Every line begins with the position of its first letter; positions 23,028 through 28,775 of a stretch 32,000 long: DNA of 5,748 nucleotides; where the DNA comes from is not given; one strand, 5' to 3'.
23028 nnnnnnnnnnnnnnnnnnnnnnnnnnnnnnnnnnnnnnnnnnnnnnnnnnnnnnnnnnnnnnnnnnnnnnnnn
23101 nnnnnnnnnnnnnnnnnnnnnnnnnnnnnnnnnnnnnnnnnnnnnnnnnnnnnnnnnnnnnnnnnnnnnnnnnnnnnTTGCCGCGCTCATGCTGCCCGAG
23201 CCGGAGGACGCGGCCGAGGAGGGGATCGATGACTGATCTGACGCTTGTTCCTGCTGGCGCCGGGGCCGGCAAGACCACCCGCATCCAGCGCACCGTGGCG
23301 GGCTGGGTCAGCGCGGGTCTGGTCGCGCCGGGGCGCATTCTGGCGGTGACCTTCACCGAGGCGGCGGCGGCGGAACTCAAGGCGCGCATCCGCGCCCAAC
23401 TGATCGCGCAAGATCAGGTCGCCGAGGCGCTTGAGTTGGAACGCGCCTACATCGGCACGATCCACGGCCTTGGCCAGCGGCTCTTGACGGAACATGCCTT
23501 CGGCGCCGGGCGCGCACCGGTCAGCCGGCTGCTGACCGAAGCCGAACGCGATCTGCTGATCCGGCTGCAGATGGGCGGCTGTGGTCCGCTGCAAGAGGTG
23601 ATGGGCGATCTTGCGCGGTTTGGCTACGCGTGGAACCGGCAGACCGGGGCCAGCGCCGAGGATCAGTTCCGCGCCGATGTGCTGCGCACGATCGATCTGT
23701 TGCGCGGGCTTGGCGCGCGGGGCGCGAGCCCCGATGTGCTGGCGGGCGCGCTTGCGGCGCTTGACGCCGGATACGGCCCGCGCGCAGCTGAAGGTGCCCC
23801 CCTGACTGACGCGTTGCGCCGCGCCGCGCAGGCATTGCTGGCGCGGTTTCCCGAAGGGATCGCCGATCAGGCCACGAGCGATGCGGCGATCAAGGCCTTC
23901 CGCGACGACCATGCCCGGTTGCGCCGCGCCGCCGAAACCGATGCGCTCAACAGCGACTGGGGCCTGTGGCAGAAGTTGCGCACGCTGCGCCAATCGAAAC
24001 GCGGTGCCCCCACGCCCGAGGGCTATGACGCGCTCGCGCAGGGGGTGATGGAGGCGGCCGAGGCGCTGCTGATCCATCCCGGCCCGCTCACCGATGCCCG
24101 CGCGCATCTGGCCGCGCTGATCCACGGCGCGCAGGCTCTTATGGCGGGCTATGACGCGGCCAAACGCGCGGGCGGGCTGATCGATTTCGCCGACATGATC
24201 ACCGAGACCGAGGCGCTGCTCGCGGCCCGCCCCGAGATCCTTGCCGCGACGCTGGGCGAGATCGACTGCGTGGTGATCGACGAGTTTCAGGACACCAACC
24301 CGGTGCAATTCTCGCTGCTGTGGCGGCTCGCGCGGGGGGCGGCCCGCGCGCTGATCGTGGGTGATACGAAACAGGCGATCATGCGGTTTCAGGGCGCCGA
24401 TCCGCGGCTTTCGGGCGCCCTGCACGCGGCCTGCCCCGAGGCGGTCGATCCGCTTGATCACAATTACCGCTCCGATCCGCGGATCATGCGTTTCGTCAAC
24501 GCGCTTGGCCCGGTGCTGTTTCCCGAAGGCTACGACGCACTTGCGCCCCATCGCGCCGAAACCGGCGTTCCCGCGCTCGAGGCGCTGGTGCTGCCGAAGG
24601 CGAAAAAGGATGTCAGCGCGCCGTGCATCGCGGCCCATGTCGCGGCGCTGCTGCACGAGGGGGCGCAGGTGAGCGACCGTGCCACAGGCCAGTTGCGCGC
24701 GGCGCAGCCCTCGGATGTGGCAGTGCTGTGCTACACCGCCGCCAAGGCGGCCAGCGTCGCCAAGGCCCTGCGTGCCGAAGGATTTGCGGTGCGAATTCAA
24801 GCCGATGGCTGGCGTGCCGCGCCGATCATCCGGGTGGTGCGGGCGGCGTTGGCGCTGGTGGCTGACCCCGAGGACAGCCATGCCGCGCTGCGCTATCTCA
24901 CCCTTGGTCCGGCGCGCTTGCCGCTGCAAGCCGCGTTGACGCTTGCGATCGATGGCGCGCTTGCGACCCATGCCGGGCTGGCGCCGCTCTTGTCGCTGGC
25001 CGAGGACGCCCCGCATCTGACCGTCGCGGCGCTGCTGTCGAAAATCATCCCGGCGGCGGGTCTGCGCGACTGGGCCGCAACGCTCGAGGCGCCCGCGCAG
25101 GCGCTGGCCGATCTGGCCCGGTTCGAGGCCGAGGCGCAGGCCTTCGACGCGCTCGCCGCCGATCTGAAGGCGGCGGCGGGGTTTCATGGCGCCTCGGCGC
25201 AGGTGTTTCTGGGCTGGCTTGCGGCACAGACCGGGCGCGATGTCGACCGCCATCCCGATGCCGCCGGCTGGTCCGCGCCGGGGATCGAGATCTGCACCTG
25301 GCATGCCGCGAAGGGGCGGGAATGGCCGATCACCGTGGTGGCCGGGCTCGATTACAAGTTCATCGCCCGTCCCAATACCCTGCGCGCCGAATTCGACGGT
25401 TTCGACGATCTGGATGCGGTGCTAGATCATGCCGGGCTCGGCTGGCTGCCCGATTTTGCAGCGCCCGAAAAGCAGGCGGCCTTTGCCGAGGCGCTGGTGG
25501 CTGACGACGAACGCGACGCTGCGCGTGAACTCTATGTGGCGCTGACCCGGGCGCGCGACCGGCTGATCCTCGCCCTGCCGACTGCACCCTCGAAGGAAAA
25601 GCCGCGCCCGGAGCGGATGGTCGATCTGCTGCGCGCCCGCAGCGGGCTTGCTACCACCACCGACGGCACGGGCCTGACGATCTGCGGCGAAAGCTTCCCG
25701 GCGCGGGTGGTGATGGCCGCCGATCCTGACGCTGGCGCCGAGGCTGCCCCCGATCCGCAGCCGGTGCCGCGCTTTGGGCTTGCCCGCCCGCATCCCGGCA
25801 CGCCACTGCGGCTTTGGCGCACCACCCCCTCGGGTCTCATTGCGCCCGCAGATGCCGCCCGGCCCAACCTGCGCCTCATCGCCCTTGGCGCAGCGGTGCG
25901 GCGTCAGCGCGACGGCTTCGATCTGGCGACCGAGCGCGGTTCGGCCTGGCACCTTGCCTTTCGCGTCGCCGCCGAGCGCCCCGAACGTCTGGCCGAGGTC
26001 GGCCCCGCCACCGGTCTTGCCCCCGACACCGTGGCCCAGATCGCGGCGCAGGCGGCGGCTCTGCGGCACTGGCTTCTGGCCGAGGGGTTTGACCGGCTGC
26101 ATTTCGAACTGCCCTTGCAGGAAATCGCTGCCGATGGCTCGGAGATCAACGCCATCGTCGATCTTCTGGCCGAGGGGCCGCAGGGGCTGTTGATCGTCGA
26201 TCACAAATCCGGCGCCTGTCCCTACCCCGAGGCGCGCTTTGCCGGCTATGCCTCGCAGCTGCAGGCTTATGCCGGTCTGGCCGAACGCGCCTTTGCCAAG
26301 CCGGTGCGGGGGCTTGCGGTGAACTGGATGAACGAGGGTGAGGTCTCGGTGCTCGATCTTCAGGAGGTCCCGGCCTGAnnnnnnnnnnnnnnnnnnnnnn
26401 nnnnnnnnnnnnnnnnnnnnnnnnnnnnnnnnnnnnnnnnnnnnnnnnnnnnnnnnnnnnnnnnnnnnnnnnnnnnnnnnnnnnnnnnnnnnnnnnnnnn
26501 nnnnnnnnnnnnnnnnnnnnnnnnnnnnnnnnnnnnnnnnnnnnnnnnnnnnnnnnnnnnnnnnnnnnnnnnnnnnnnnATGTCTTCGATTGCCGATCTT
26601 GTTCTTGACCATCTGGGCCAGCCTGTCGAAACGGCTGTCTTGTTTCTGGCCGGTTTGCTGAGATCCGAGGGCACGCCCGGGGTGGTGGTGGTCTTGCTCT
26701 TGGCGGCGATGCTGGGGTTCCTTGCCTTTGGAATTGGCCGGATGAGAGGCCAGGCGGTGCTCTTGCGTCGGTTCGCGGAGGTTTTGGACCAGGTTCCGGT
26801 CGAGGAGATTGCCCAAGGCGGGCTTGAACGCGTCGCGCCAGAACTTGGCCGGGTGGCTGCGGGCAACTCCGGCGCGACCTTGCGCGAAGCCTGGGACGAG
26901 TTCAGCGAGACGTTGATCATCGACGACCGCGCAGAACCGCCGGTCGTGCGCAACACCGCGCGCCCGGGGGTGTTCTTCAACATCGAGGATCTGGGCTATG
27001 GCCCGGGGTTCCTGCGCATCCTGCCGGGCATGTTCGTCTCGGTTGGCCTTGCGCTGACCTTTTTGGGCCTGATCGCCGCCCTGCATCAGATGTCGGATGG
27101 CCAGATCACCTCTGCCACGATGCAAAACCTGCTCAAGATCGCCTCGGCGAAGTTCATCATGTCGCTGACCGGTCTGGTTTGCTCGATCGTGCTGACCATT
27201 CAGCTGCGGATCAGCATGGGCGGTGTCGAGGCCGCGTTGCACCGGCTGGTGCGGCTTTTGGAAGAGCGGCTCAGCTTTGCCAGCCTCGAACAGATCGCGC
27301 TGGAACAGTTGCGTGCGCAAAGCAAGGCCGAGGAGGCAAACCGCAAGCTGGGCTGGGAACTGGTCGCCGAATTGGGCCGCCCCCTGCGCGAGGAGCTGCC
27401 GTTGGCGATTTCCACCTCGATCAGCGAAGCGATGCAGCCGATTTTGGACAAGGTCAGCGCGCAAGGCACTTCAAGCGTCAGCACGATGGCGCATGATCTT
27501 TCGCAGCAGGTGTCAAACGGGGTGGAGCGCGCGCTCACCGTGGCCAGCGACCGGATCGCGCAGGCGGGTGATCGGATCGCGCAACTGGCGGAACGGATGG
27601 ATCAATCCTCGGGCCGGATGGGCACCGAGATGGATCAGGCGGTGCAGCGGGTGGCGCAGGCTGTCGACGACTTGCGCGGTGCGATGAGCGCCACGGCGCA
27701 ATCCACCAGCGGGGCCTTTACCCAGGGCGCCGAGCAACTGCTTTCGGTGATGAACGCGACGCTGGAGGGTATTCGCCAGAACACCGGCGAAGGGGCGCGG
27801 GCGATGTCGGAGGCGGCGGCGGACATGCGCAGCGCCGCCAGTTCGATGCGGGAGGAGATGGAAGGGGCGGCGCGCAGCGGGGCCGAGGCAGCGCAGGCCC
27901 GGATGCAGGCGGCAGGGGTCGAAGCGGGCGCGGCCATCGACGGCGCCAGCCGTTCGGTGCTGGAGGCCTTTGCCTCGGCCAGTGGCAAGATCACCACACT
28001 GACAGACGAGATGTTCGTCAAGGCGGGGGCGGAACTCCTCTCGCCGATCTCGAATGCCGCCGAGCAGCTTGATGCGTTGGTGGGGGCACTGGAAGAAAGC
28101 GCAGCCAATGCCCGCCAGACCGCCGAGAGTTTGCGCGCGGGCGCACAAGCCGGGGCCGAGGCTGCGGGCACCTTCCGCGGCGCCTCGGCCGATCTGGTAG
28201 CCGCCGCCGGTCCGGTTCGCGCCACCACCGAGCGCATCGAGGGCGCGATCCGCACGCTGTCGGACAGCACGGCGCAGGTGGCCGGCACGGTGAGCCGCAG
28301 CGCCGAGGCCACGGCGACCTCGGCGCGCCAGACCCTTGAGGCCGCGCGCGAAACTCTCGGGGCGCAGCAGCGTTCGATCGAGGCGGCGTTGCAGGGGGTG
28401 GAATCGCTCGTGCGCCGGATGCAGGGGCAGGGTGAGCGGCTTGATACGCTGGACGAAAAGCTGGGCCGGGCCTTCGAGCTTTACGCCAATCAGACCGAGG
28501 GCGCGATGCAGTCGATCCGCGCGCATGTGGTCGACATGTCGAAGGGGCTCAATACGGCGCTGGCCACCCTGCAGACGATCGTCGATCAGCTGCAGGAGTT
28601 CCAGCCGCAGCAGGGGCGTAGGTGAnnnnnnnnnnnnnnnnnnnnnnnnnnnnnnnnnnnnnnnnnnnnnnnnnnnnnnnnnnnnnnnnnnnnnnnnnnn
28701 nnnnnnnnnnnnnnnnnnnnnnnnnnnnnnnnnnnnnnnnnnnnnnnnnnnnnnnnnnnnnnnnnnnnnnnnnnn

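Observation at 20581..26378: Accessory AddB-like/AddA-like helicase-nuclease pair carried in a defence island behind a near-consensus promoter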

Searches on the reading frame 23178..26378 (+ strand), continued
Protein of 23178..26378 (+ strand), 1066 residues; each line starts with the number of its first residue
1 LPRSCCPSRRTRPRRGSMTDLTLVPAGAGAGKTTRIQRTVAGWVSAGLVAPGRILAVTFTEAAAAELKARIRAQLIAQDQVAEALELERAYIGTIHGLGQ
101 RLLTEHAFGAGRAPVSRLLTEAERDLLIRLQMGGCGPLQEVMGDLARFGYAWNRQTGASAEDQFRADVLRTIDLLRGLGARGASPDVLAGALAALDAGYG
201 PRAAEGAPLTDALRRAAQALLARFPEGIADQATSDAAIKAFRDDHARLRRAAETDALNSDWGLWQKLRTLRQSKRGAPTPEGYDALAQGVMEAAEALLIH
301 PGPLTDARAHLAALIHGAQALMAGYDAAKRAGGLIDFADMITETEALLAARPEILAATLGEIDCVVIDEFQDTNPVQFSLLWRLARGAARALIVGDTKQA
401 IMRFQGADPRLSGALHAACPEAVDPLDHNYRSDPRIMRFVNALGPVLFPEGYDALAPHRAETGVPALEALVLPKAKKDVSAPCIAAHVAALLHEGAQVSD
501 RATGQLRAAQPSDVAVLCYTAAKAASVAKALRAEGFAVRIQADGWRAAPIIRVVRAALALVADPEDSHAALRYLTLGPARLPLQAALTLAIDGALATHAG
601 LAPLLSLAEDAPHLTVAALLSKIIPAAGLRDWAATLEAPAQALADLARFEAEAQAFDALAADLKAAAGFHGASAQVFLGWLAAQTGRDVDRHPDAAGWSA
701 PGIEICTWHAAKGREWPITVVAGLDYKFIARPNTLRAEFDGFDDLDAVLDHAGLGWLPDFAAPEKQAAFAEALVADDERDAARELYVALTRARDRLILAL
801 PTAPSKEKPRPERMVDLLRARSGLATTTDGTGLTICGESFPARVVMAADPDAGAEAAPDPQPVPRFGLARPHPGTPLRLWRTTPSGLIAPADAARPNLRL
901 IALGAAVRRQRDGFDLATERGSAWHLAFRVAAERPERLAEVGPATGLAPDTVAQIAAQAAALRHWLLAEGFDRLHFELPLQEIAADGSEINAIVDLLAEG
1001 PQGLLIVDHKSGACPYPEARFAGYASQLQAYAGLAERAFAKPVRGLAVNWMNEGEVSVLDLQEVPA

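Call 95: search_solved_structures(query=A2, max_evalue=0.00001)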
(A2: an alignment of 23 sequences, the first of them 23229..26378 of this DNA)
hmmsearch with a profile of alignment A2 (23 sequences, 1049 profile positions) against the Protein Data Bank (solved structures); distinct sequences matched with E-value up to 0.00001: 25.
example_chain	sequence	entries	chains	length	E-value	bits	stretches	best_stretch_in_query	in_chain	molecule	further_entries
3u44_A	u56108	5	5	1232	8.7e-44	153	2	286-787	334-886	ATP-dependent helicase/nuclease subunit A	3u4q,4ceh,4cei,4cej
4c2u_A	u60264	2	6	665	3.7e-39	137.7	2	301-715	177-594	DNA HELICASE II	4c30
4c2t_A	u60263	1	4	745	4.9e-39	137.3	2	301-716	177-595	DNA HELICASE II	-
3lfu_A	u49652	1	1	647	8.9e-38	133.1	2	302-426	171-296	DNA helicase II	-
2is1_A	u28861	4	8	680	9.6e-38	133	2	302-426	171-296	DNA helicase II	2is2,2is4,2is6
1pjr_A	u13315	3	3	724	2.8e-37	131.5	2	302-715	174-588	PCRA | ATP-DEPENDENT HELICASE PCRA | HELICASE PCRA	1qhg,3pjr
2pjr_A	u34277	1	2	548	3.3e-33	118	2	302-616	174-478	PROTEIN (HELICASE PCRA)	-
6ppu_B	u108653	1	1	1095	5.1e-31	110.8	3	6-106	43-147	UvrD/REP helicase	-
7sjr_B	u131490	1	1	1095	2.3e-30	108.6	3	6-106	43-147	DNA helicase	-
6ppr_B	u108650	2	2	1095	4.6e-30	107.6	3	6-106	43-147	UvrD/REP helicase | DNA 3'-5' helicase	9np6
1w36_B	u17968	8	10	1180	1.4e-29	106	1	302-520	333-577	EXODEOXYRIBONUCLEASE V BETA CHAIN | RecBCD enzyme subunit RecB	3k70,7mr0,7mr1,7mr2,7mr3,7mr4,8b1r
8b1t_B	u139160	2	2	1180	1.4e-29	106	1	302-520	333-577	RecBCD enzyme subunit RecB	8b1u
5mbv_B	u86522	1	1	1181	1.5e-29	105.9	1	302-520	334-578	RecBCD enzyme subunit RecB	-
6sjb_B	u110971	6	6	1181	1.5e-29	105.9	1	302-520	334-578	RecBCD enzyme subunit RecB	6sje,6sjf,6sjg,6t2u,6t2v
5ld2_B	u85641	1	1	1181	2e-29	105.5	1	301-520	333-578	RecBCD enzyme subunit RecB,RecBCD enzyme subunit RecB,RecBCD enzyme subunit RecB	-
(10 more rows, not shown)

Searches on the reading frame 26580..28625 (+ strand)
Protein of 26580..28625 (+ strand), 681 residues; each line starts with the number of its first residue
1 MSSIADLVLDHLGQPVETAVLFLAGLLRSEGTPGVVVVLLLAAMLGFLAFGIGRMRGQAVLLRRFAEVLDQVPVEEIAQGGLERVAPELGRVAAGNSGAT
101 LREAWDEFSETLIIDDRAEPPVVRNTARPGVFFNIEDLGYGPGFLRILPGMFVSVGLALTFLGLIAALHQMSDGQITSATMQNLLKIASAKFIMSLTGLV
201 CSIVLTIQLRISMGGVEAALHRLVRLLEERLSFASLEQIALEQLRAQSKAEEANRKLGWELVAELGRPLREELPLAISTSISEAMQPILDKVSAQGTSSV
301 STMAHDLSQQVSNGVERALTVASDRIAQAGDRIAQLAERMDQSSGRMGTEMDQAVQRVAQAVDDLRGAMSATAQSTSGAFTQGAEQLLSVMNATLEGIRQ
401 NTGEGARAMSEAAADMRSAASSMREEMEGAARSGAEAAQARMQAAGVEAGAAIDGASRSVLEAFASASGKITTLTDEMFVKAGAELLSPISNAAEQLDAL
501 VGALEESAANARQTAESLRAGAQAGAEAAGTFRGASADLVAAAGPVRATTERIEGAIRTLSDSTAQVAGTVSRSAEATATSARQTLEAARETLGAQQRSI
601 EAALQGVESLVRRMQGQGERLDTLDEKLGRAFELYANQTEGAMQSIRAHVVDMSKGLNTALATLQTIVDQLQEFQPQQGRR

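Call 3: search_protein_families(library=pfam, proteins=[window:26580-28625:+], max_evalue=0.01)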
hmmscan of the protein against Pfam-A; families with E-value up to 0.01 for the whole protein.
window:26580-28625:+ (681 aa): 2 families
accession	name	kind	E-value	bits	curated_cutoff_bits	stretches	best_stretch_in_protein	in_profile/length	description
PF01442.23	Apolipoprotein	-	4.1e-07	30.3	90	1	297-465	6-168/190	Apolipoprotein A1/A4/E domain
PF04108.17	ATG17_like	-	0.0078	16.2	43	0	322-521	110-237/355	Autophagy protein ATG17-like domain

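Call 5: search_protein_families(library=ncbifam, proteins=[window:26580-28625:+], max_evalue=0.01)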
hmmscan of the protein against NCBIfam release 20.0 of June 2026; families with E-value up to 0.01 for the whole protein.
window:26580-28625:+ (681 aa): 7 families
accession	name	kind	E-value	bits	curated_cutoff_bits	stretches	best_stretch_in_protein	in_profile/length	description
NF033914.0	antiphage_ZorA_1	subfamily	1.9e-44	152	190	1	101-671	61-619/619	anti-phage ZorAB system protein ZorA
NF033916.0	antiphage_ZorA_3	subfamily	1.1e-10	41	250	1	143-455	22-324/509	anti-phage ZorAB system protein ZorA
NF047388.1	SA1320_fam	subfamily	8.7e-05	21.2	230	1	343-677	265-571/644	SA1320 family protein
NF047516.1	LA_3659_fam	equivalog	0.002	17.7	36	0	531-655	48-170/221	LA_3659 family protein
NF047514.1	SpiroCoCo_N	equivalog_domain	0.002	17.7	75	0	531-655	48-170/221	SpiroCoCo family coiled-coil protein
NF003413.0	PRK04778.1-7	equivalog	0.0025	16.3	556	0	494-672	123-297/564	septation ring formation regulator EzrA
NF045487.1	ASRP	equivalog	0.0049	15.5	300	0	546-655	378-489/593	archaea-specific SMC-related protein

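Call 6: search_protein_families(library=padloc, proteins=[window:26580-28625:+], max_evalue=0.01)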
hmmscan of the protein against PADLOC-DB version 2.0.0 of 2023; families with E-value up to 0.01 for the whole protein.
window:26580-28625:+ (681 aa): 17 families
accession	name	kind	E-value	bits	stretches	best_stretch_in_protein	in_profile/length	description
PDLC00600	ZorA1|ZorA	-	1.3e-295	980.3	1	9-680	4-676/677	MotA/ExbB/TolQ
PDLC00595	ZorA1|ZorA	-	2.8e-73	245.4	3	16-273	10-272/487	MotA/ExbB/TolQ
PDLC00605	ZorA1|ZorA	-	9.1e-45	151.2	1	101-673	120-678/700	MotA/ExbB/TolQ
PDLC00604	ZorA1|ZorA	-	7.7e-41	138.2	1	99-672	99-617/639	MotA/ExbB/TolQ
PDLC00606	ZorA1|ZorA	-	3.2e-21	73.4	2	148-416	136-405/636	MotA/ExbB/TolQ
PDLC00601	ZorA1|ZorA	-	6.1e-19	66.1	1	35-662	29-652/699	MotA/ExbB/TolQ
PDLC00598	ZorA1|ZorA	-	1.4e-17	61.3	3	34-270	16-256/663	MotA/ExbB/TolQ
PDLC00599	ZorA1|ZorA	-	8.2e-10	36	1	40-213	21-198/631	MotA/ExbB/TolQ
PDLC00640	ZorA2|ZorA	-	4.5e-08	30.2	2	141-207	41-106/590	MotA/ExbB/TolQ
PDLC00635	ZorA2|ZorA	-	9.9e-07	26.1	1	145-361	46-258/505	MotA/ExbB/TolQ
PDLC00636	ZorA2|ZorA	-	1.1e-06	25.9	1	144-212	41-108/461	MotA/ExbB/TolQ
PDLC00638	ZorA2|ZorA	-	0.00011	19.2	0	282-472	325-522/545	MotA/ExbB/TolQ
PDLC00637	ZorA2|ZorA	-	0.00011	19.1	1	149-208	45-103/420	MotA/ExbB/TolQ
PDLC00551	JetC2|JetC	-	0.00024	17.1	1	392-673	754-1033/1365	DUF3584 domain; MukB-like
PDLC00602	ZorA1|ZorA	-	0.00026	17.9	1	149-677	132-645/648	MotA/ExbB/TolQ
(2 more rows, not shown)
